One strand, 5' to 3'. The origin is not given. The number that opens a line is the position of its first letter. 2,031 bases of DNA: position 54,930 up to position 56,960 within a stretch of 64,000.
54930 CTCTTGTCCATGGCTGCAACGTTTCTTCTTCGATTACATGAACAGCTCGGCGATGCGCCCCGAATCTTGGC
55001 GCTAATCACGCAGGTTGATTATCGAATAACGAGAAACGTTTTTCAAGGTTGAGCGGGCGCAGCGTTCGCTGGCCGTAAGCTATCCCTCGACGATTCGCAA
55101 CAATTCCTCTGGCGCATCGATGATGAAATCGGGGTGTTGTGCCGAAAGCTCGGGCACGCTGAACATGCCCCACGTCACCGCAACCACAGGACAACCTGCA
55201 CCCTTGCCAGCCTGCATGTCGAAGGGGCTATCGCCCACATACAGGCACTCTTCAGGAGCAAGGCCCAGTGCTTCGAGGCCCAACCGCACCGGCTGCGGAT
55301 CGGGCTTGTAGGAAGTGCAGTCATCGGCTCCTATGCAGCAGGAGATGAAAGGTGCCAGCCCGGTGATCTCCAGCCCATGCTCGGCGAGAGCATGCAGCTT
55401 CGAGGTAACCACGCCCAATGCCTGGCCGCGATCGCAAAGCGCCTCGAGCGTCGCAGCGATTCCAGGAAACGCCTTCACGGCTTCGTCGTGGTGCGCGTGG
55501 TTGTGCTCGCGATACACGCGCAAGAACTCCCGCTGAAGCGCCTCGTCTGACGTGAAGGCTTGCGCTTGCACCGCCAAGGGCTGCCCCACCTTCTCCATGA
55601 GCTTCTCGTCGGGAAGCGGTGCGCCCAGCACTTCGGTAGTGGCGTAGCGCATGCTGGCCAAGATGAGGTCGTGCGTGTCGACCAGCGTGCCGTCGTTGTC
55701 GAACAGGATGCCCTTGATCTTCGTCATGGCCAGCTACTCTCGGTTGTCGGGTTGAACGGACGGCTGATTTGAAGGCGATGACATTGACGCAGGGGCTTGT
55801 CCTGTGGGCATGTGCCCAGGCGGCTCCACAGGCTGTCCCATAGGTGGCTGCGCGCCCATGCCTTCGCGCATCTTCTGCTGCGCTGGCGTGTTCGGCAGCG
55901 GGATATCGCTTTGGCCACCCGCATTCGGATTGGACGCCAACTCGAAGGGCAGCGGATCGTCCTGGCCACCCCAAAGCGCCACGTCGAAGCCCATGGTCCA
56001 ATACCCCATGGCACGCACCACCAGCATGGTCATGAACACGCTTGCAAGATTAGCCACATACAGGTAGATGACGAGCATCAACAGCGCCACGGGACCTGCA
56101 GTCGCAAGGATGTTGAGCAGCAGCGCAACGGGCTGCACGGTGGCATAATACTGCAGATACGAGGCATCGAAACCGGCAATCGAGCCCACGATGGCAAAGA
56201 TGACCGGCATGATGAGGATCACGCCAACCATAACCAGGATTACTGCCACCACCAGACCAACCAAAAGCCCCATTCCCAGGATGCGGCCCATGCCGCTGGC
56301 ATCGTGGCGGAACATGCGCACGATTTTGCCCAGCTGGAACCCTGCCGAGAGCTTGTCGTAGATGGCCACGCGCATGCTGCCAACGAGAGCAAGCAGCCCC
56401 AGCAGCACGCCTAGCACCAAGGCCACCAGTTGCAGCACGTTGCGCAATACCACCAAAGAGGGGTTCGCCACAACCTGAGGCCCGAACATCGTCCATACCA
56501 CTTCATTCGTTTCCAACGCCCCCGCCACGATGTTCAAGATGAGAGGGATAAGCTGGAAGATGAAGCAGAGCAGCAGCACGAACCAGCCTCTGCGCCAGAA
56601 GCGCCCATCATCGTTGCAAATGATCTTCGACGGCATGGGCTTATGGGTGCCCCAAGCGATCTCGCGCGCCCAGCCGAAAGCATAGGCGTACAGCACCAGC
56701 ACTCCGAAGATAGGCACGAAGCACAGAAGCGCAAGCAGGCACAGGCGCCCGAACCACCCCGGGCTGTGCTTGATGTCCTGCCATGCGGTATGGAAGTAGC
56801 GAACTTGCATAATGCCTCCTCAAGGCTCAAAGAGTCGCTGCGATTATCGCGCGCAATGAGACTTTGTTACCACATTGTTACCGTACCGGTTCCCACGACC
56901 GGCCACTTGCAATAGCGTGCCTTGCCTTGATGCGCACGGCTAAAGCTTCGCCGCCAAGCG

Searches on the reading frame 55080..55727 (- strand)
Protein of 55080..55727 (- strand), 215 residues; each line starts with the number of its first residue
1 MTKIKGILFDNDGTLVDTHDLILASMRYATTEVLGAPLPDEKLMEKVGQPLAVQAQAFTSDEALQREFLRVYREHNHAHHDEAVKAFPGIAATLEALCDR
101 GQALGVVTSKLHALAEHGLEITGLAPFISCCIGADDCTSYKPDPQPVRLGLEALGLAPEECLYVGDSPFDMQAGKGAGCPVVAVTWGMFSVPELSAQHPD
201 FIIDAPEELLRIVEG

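Call 85: search_protein_families(library=ncbifam, proteins=[window:55080-55727:-], max_evalue=0.01)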
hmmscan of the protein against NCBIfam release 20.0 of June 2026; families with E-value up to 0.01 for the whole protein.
window:55080-55727:- (215 aa): 36 families (the best 25 are shown)
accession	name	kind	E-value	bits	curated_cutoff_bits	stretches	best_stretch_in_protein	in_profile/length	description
NF009804.0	PRK13288.1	equivalog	7.4e-55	185.7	218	1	3-214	2-211/215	pyrophosphatase PpaX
TIGR01449.2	PGP_bact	equivalog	7.1e-37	127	180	1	7-211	1-211/213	phosphoglycolate phosphatase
NF009695.0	PRK13222.1-2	equivalog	2.1e-33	115.7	225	1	2-213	4-222/226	phosphoglycolate phosphatase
NF009697.0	PRK13222.1-4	equivalog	2.8e-29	102.1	327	1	2-213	5-222/232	phosphoglycolate phosphatase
NF009694.0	PRK13222.1-1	equivalog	1.7e-28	99.6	415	1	67-211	89-237/252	phosphoglycolate phosphatase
TIGR01454.1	AHBA_synth_RP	hypoth_equivalog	2.7e-27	95.7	246.65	1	7-213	1-203/205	AHBA synthesis associated protein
NF009696.0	PRK13222.1-3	equivalog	5.7e-24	85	359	1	3-213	2-216/223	N-acetylmuramic acid 6-phosphate phosphatase MupP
NF009700.0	PRK13226.1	equivalog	5.4e-22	78.6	342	1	6-207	14-218/229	phosphoglycolate phosphatase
NF008610.0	PRK11587.1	equivalog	7.4e-21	74.5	282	1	3-185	2-182/219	sugar phosphatase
TIGR02253.1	CTE7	subfamily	3.8e-19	69.3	169.75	1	3-210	1-221/221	TIGR02253 family HAD-type hydrolase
NF009698.0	PRK13223.1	equivalog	2e-17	63.3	466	1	6-210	15-226/272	phosphoglycolate phosphatase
TIGR02009.1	PGMB-YQAB-SF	subfamily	3.8e-15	56.6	153.35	1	4-184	1-186/186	beta-phosphoglucomutase family hydrolase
NF046057.1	bifunc_MtlD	equivalog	1.6e-14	53.3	800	1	3-180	6-187/683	bifunctional mannitol-1-phosphate dehydrogenase/phosphatase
NF009699.0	PRK13225.1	equivalog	1.9e-14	53.8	368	1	4-213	62-267/273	phosphoglycolate phosphatase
TIGR01428.1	HAD_type_II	equivalog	5.7e-14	52.6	125.4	1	4-184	1-190/197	haloacid dehalogenase type II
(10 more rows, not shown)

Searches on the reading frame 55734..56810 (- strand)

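Call 72: search_protein_families(library=pfam, proteins=[window:55734-56810:-], max_evalue=0.00001)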
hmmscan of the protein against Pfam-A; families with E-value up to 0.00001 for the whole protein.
window:55734-56810:- (358 aa): 1 family
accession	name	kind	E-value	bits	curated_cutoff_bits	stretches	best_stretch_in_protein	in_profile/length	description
PF13197.11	DUF4013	-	1.1e-15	58.3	26.9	1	25-195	1-166/168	Protein of unknown function (DUF4013)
